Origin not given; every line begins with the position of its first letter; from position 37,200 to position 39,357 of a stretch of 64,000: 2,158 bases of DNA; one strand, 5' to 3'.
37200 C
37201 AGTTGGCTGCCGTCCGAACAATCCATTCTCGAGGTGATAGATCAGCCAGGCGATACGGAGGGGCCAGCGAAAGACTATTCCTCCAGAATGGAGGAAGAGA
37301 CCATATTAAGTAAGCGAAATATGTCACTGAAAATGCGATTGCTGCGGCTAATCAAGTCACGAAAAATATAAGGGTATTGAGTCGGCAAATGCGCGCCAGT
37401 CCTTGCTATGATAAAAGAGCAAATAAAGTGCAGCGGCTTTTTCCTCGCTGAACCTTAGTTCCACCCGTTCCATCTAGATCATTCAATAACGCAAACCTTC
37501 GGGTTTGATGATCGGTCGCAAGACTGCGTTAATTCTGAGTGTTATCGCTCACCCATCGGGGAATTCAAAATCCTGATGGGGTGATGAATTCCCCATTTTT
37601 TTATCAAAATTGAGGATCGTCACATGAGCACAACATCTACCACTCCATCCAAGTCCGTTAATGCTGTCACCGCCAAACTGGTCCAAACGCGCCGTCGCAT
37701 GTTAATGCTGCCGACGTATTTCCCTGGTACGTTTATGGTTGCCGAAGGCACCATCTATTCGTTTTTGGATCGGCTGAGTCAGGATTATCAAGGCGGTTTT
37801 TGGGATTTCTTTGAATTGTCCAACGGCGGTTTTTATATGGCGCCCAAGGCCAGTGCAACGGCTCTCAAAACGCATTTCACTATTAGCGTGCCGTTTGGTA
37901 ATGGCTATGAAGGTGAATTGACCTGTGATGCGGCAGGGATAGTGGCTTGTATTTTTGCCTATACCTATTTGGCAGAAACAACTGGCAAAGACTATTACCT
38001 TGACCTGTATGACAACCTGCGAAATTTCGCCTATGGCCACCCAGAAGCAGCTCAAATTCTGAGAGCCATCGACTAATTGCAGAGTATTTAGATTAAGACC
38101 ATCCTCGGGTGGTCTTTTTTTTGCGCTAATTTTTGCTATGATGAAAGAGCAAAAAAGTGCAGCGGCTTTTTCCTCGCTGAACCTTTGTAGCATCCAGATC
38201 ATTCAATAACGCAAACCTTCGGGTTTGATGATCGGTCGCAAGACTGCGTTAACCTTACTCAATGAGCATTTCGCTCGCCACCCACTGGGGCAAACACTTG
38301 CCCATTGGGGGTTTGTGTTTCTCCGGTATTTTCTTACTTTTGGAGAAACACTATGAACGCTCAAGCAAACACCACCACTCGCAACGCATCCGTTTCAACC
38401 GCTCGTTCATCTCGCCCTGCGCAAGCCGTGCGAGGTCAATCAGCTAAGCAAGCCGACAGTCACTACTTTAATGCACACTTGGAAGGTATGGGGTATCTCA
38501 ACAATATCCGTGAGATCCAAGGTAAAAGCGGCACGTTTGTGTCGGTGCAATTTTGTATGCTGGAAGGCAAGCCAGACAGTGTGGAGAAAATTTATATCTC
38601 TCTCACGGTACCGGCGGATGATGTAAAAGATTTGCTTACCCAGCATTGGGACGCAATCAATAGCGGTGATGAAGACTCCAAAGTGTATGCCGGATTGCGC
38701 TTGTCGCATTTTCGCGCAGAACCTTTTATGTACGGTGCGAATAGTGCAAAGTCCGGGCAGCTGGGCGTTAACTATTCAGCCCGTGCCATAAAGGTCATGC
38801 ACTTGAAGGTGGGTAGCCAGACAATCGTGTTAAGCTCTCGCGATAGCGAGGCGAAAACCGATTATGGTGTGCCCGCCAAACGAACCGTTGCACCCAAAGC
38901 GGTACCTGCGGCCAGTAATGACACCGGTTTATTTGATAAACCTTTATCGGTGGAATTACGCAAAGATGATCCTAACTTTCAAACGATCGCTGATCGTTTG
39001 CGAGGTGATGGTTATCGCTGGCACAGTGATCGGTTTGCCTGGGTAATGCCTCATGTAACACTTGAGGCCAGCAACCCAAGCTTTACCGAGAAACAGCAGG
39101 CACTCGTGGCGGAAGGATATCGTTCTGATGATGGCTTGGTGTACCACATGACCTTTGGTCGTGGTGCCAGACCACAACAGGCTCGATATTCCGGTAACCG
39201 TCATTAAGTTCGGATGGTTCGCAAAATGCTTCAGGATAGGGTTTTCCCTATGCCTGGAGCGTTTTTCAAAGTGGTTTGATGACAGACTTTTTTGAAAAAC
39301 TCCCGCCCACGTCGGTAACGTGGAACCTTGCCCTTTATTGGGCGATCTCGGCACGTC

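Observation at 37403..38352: Type A leader: duplicated 127-nt promoter and RNA module with UUCG and GNRA hairpins, a pseudoknot candidate, and gene-specific expression platforms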

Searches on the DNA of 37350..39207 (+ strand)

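Call 24: search_rna_families(source=window, start=37350, end=38400, threshold=evalue, max_evalue=10, show_alignments=4)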
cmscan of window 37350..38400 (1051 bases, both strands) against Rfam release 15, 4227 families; matches with E-value up to 10: 6.
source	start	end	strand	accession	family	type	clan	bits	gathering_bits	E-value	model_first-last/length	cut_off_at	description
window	38058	38122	+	RF01859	Phe_leader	Cis-reg; leader;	-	24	55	0.21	1-125/125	no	Phenylalanine leader peptide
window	37404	37463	+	RF01190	snR50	Gene; snRNA; snoRNA; CD-box;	-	21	45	1.9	1-89/89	no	Small nucleolar RNA snR50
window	38134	38192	+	RF01190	snR50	Gene; snRNA; snoRNA; CD-box;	-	19.2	45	4.9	1-89/89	no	Small nucleolar RNA snR50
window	38133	38153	+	RF00070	SNORD29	Gene; snRNA; snoRNA; CD-box;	CL00051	17.1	48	2.7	1-65/65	no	Small nucleolar RNA SNORD29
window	37555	37600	+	RF01863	TB10Cs2H2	Gene; snRNA; snoRNA; HACA-box;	-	16.8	50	2.3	1-67/67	no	Trypanosomatid snoRNA TB10Cs2H2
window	38314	38353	+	RF00730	mir-277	Gene; miRNA;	-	14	43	5.1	24-67/90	no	mir-277 microRNA precursor family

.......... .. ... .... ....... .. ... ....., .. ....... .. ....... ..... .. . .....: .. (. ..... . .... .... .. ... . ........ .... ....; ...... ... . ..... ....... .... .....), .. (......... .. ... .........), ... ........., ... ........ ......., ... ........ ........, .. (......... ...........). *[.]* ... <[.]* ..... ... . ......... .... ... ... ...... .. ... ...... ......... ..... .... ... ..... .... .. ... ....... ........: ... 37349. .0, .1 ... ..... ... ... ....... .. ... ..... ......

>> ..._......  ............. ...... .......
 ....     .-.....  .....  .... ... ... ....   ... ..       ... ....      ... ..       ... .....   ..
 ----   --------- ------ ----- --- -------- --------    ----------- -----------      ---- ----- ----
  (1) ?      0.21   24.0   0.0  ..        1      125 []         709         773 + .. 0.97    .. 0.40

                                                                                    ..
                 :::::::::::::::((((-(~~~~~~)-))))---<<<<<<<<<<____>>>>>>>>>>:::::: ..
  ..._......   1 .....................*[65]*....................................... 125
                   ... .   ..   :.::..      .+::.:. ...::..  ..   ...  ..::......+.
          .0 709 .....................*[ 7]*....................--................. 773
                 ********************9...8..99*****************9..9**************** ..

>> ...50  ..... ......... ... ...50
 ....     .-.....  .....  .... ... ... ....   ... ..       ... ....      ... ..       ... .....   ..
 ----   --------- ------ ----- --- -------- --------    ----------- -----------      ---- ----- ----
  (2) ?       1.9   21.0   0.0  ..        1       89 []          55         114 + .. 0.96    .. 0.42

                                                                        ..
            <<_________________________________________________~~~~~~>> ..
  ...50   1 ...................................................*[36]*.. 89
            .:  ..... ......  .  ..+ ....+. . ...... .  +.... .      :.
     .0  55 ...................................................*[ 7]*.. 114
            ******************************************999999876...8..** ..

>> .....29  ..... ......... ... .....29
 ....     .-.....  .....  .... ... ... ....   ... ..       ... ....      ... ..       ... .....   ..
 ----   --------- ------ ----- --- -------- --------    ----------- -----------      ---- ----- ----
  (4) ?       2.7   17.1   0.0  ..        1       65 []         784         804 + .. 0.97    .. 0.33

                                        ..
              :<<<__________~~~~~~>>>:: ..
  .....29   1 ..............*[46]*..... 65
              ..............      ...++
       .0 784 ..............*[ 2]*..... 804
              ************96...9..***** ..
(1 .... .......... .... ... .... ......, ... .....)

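Call 29: search_dna_similar(query=window:37380-38360:+, collection=plasmids, mode=distant, max_rows=25)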
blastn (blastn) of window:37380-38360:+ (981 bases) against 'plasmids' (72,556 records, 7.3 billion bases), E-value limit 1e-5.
Records with a match: 6; places in all: 6; records where one place covers at least 80% of the query: 0.
Best place of each record, by identity: 80-90% 5; 60-80% 1.
By first word of the organism name: Providencia 3; Candidatus 1; Desulfosarcina 1; Paraburkholderia 1.
By predicted mobility (MOB-suite, as given by PLSDB): non-mobilizable 4; mobilizable 2.
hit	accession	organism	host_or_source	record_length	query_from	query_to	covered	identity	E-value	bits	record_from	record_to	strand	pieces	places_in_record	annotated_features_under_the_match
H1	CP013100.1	Candidatus Tenderia electrophaga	mixed culture,Biocathode MCL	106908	374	465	9%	75.0%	1e-6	64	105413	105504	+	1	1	antirestriction protein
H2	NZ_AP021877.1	Desulfosarcina ovata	-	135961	404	467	7%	82.8%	8e-8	67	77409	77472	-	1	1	antirestriction protein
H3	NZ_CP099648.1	Paraburkholderia fungorum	Arabidopsis thaliana,pure culture,leaf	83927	413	466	6%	85.2%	1e-6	63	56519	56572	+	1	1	antirestriction protein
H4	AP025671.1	Providencia rettgeri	Homo sapiens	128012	406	457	5%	86.5%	1e-6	64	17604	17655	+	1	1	antirestriction protein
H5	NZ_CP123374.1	Providencia rettgeri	Homo sapiens,Catheter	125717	406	457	5%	86.5%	1e-6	64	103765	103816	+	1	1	antirestriction protein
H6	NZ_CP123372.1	Providencia rettgeri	Homo sapiens,urine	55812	406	457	5%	86.5%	1e-6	64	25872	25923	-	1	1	antirestriction protein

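Call 30: search_dna_similar(query=window:37380-38360:+, collection=ecoli_genomes, mode=distant, max_rows=15)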
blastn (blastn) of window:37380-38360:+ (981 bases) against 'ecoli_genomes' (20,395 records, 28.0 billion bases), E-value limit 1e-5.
No match.
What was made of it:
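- Tried and rejected: blastn of the region against plasmids and E. coli genomes: only coding-sequence matches to antirestriction genes, or no match (calls 29, 30).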

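Call 45: get_annotated_region(hit=H1, flank=15000)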
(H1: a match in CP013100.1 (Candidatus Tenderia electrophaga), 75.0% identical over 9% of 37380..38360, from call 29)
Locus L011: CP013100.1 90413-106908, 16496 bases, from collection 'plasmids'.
description: Candidatus Tenderia electrophaga plasmid, complete sequence
organism: Candidatus Tenderia electrophaga (NCBI taxid 1748243)
taxonomy: Bacteria; Pseudomonadota; Gammaproteobacteria; Chromatiales; Chromatiaceae; Candidatus Tenderia; Candidatus Tenderia electrophaga
host: -; source: mixed culture,Biocathode MCL; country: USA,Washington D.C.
typing (MOB-suite, as given by PLSDB): mobilizable; relaxase MOBP
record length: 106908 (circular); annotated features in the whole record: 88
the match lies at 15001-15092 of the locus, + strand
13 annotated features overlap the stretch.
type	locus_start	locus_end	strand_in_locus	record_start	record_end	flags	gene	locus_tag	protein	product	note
CDS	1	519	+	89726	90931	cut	-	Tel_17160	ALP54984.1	transposase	-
CDS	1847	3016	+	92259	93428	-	-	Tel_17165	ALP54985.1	hypothetical protein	-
CDS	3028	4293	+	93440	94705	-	-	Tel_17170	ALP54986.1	secretion protein HlyD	-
CDS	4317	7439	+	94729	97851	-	-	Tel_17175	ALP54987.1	cation transporter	-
CDS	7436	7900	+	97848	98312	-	-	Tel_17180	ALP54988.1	hypothetical protein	-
CDS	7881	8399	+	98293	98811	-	-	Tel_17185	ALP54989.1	hypothetical protein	-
CDS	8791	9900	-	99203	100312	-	-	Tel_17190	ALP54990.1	hypothetical protein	-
CDS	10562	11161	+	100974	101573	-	-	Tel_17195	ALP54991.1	hypothetical protein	-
CDS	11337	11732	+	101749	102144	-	-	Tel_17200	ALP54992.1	hypothetical protein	-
CDS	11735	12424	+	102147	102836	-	-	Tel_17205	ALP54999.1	hypothetical protein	-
CDS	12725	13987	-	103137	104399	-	-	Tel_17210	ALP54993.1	phosphatidylinositol kinase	-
CDS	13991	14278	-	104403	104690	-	-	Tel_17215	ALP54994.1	hypothetical protein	-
CDS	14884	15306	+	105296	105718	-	-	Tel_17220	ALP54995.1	antirestriction protein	-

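Call 46: get_annotated_region(hit=H2, flank=15000)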
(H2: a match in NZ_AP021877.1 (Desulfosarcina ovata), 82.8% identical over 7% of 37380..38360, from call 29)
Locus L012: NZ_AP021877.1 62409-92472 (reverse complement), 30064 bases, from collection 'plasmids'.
description: Desulfosarcina ovata subsp. sediminis strain 28bB2T plasmid Do28_1, complete sequence
organism: Desulfosarcina ovata (NCBI taxid 885957)
taxonomy: Bacteria; Thermodesulfobacteriota; Desulfobacteria; Desulfobacterales; Desulfosarcinaceae; Desulfosarcina; Desulfosarcina ovata
host: -; source: -; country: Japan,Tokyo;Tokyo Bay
typing (MOB-suite, as given by PLSDB): mobilizable; relaxase MOBQ
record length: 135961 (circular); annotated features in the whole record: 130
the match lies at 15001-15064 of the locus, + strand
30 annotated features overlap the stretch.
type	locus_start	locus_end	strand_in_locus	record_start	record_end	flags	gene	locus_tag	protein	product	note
CDS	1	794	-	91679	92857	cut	-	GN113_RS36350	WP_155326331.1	hypothetical protein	-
CDS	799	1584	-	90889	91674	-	-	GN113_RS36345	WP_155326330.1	ParA family protein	-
CDS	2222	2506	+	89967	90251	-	-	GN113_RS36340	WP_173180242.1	transposase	GO:0006313 - DNA transposition [Evidence IEA]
CDS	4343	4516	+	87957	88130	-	-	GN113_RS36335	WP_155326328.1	hypothetical protein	-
CDS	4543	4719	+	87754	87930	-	-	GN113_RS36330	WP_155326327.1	hypothetical protein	-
CDS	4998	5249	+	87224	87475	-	-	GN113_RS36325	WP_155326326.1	hypothetical protein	-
CDS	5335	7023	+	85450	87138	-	-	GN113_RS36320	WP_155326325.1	DUF4942 domain-containing protein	-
CDS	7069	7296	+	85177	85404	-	-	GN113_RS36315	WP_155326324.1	hypothetical protein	-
CDS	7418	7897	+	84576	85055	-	-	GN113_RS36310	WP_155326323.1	hypothetical protein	-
CDS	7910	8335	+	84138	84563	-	-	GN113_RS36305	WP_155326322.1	hypothetical protein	-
CDS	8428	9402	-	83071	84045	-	-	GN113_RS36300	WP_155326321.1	hypothetical protein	-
CDS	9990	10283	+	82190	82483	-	-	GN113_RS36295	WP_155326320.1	hypothetical protein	-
CDS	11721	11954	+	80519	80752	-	-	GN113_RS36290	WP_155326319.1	hypothetical protein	-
CDS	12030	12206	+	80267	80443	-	-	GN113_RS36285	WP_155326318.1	hypothetical protein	-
CDS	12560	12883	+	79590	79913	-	-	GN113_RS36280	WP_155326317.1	single-stranded DNA-binding protein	-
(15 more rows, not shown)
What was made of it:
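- Tried and rejected: Two of those plasmids (calls 45, 46) are unrelated MOBP/MOBQ replicons and were dropped.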

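Call 47: search_rna_families(sources=[L001, L002, L003, L004, L005, L006, L007, L008, L009, L010], threshold=gathering, show_alignments=3)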
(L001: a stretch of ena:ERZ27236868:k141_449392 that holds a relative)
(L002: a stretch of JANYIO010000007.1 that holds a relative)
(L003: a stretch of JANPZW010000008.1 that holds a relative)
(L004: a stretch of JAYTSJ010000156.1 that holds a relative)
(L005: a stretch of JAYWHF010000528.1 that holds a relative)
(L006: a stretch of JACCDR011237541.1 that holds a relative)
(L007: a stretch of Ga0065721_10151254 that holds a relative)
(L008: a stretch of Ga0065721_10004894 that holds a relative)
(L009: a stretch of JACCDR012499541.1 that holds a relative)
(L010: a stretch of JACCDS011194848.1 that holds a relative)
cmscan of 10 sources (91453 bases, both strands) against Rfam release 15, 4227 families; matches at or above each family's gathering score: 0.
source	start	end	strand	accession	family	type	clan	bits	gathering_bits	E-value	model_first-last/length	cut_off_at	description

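Call 86: build_rna_model(alignment_id=A5, structure=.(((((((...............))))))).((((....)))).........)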
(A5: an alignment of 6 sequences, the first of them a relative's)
Model R1 built from alignment A5 (6 sequences, 52 columns); structure: as given.
model positions 50; base pairs 10; branch points 1; effective number of sequences 6; information 0.98 bits per position. Calibrated on 0.2 Mb of random sequence (short: E-values are rough).
structure used (alignment columns):
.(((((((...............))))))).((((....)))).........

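Call 87: search_with_rna_model(model_id=R1, sources=[window, L001, L002, L003, L004, L005, L006, L007, L008, L009, L010, L013, L014, L015, L016], max_evalue=10, make_alignment=true)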
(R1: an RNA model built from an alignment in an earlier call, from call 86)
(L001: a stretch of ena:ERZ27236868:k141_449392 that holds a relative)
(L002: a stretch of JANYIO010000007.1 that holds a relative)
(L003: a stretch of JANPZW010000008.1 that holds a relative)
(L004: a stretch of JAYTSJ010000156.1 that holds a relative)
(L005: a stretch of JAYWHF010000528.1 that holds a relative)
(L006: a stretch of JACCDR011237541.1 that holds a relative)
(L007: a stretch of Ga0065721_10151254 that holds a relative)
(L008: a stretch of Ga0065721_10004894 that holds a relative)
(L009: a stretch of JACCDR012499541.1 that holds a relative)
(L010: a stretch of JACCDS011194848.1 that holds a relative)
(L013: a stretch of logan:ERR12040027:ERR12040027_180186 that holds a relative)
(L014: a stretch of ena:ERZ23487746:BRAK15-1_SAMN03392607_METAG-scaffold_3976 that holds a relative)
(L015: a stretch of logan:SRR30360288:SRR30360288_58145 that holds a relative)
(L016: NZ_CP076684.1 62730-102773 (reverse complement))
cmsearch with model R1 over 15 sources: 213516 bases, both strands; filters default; matches with E-value up to 10: 26.
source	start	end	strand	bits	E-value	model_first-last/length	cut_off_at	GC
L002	259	310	+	66.8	3.5e-19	1-50/50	no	0.52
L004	2428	2479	+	66.8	3.5e-19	1-50/50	no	0.52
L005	2060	2111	+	66.8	3.5e-19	1-50/50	no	0.52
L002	3509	3560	+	66.4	4.7e-19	1-50/50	no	0.42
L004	1193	1244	+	66.1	6.1e-19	1-50/50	no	0.5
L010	492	541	+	61.9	1.4e-17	1-50/50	no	0.48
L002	2400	2451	+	61.4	2e-17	1-50/50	no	0.5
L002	6382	6431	+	58.8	1.5e-16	1-50/50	no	0.48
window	52761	52810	+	56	1.2e-15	1-50/50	no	0.56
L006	49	98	+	32.7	4.6e-08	1-50/50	no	0.48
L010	1478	1527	+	32.7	4.6e-08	1-50/50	no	0.48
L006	1667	1737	+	28.6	1e-06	1-50/50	no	0.48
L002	5163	5236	+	25.8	8.5e-06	1-50/50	no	0.43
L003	9707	9769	+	23.2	5.6e-05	1-50/50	no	0.49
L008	9811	9873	+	23.2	5.6e-05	1-50/50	no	0.51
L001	9852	9914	+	16.9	0.0064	1-50/50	no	0.46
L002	5768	5792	+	14.7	0.035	1-50/50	no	0.48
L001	12288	12333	+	11.3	0.43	1-50/50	no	0.41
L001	13787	13831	+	8.9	2.7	1-50/50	no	0.49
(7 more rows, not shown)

Alignment A6: 26 matches aligned to the model, 98 columns, each read 5' to 3' on its own strand. Consensus structure (alignment columns), stored with it:
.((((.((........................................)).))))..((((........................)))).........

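Call 88: search_with_rna_model(model_id=R1, sources=[window, L001, L002, L003, L004, L006, L008, L009, L010, L013, L014, L015], max_evalue=0.05, make_alignment=true, filters=default)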
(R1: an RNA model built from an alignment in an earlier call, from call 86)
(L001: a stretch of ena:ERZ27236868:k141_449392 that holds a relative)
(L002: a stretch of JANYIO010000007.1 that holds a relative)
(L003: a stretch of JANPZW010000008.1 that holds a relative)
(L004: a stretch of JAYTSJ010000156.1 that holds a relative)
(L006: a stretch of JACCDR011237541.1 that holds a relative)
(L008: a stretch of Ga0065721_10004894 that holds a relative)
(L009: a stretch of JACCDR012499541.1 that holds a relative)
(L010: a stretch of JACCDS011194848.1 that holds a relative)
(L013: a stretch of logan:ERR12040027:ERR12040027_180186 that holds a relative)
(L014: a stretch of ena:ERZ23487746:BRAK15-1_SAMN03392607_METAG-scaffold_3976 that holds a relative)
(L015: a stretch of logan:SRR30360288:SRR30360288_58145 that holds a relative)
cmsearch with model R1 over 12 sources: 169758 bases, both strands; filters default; matches with E-value up to 0.05: 22.
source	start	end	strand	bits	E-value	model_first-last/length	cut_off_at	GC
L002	259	310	+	66.8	2.8e-19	1-50/50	no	0.52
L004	2428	2479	+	66.8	2.8e-19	1-50/50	no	0.52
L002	3509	3560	+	66.4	3.8e-19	1-50/50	no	0.42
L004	1193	1244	+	66.1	4.8e-19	1-50/50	no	0.5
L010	492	541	+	61.9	1.1e-17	1-50/50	no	0.48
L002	2400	2451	+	61.4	1.6e-17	1-50/50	no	0.5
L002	6382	6431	+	58.8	1.2e-16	1-50/50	no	0.48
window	52761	52810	+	56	9.2e-16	1-50/50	no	0.56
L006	49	98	+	32.7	3.7e-08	1-50/50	no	0.48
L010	1478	1527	+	32.7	3.7e-08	1-50/50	no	0.48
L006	1667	1737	+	28.6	8.1e-07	1-50/50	no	0.48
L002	5163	5236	+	25.8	6.7e-06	1-50/50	no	0.43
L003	9707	9769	+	23.2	4.4e-05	1-50/50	no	0.49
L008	9811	9873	+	23.2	4.5e-05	1-50/50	no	0.51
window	37476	37534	+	20.2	0.00042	1-50/50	no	0.42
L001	9852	9914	+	16.9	0.0051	1-50/50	no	0.46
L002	5768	5792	+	14.7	0.028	1-50/50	no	0.48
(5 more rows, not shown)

Alignment A7: 22 matches aligned to the model, 97 columns, each read 5' to 3' on its own strand. Consensus structure (alignment columns), stored with it:
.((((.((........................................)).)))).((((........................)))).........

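Call 89: build_rna_model(alignment_id=A7)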
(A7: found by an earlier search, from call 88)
Model R2 built from alignment A7 (22 sequences, 97 columns); structure: stored with the alignment.
model positions 50; base pairs 10; branch points 1; effective number of sequences 22; information 1.063 bits per position. Calibrated on 0.2 Mb of random sequence (short: E-values are rough).
structure used (alignment columns):
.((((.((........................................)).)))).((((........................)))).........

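Call 90: search_with_rna_model(model_id=R2, sources=[window, L001, L002, L003, L004, L005, L006, L007, L008, L009, L010, L013, L014, L015, L016], max_evalue=1, make_alignment=true)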
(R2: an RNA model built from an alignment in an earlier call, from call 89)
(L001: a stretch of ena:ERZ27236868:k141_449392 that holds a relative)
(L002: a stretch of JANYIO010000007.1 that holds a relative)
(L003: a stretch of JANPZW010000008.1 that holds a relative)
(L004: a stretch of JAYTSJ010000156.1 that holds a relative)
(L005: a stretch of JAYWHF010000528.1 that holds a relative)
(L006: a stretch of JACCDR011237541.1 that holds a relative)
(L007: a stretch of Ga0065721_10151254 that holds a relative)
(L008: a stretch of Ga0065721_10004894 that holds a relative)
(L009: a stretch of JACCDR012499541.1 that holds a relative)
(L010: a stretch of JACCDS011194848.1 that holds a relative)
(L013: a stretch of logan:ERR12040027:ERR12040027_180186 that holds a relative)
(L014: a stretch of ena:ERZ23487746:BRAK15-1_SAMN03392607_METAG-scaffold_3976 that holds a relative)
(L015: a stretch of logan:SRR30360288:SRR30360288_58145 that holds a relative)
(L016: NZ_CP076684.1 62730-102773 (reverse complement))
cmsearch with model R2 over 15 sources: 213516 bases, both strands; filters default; matches with E-value up to 1: 23.
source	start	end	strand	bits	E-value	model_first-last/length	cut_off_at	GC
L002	259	310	+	67.8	3.5e-15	1-50/50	no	0.52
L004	2428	2479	+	67.8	3.5e-15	1-50/50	no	0.52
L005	2060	2111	+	67.8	3.5e-15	1-50/50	no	0.52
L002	3509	3560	+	65.9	1.1e-14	1-50/50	no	0.42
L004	1193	1244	+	65.5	1.4e-14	1-50/50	no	0.5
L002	2400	2451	+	59.7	4.8e-13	1-50/50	no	0.5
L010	492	541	+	56.8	2.6e-12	1-50/50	no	0.48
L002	6382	6431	+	55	8e-12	1-50/50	no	0.48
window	52761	52810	+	49.1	2.9e-10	1-50/50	no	0.56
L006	49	98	+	45.8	2.1e-09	1-50/50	no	0.48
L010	1478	1527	+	45.8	2.1e-09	1-50/50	no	0.48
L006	1667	1737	+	39.4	1e-07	1-50/50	no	0.48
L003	9707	9769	+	38.5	1.8e-07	1-50/50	no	0.49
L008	9811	9873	+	38.4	1.8e-07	1-50/50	no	0.51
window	55125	55176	+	37.2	3.8e-07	1-50/50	no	0.46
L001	9852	9914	+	33.9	2.8e-06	1-50/50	no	0.46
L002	5163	5236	+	31.7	1.1e-05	1-50/50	no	0.43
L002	5708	5792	+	19.6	0.016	1-50/50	no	0.49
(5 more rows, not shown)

Alignment A8: 23 matches aligned to the model, 128 columns, each read 5' to 3' on its own strand. Consensus structure (alignment columns), stored with it:
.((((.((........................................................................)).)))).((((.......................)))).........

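Call 91: search_with_rna_model(model_id=R2, sources=[window, L015, L014, L009], max_evalue=1, filters=off)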
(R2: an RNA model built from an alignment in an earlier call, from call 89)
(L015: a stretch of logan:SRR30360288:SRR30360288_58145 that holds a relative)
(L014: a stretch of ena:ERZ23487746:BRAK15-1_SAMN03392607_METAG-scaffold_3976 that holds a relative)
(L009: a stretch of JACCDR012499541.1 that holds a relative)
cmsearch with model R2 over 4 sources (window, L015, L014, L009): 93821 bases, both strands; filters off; matches with E-value up to 1: 11.
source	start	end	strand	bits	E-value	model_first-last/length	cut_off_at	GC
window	52761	52810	+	49.1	1.3e-10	1-50/50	no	0.56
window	55125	55176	+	37.2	1.7e-07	1-50/50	no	0.46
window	49829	49880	+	35.2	5.5e-07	1-50/50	no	0.46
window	37476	37534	+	35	6.3e-07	1-50/50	no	0.42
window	38196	38254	+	34.2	1e-06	1-50/50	no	0.46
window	51911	51968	+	32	3.8e-06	1-50/50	no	0.53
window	50639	50696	+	30.4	9.8e-06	1-50/50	no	0.52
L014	483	532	+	15.8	0.068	1-50/50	no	0.48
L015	4931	4992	+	13.1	0.34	1-50/50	no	0.58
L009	14138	14163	+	12.2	0.62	1-50/50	no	0.5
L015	6069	6125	+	11.6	0.89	1-50/50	no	0.63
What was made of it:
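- Checked: All hits lie on the + strand (calls 87, 88, 90, 91).
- All covariance-model hits are on the + strand (calls 87-91).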

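Call 92: search_with_rna_model(model_id=R2, sources=[L016, L001, L003, L013], max_evalue=1, filters=off)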
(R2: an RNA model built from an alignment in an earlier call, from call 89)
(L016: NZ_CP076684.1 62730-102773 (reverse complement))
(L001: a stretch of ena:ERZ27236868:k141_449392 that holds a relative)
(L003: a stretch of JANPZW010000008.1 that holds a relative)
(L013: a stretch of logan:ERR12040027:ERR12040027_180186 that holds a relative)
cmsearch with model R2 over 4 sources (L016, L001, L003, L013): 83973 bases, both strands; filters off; matches with E-value up to 1: 2.
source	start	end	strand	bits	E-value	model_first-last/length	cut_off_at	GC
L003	9707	9769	+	38.5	6.9e-08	1-50/50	no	0.49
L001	9852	9914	+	33.9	1.1e-06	1-50/50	no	0.46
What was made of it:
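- Closest known: radC RNA motif. Different: Models built here do not find the classical radC RNAs (call 92).
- My own models do not hit the classical radC RNAs (call 92).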
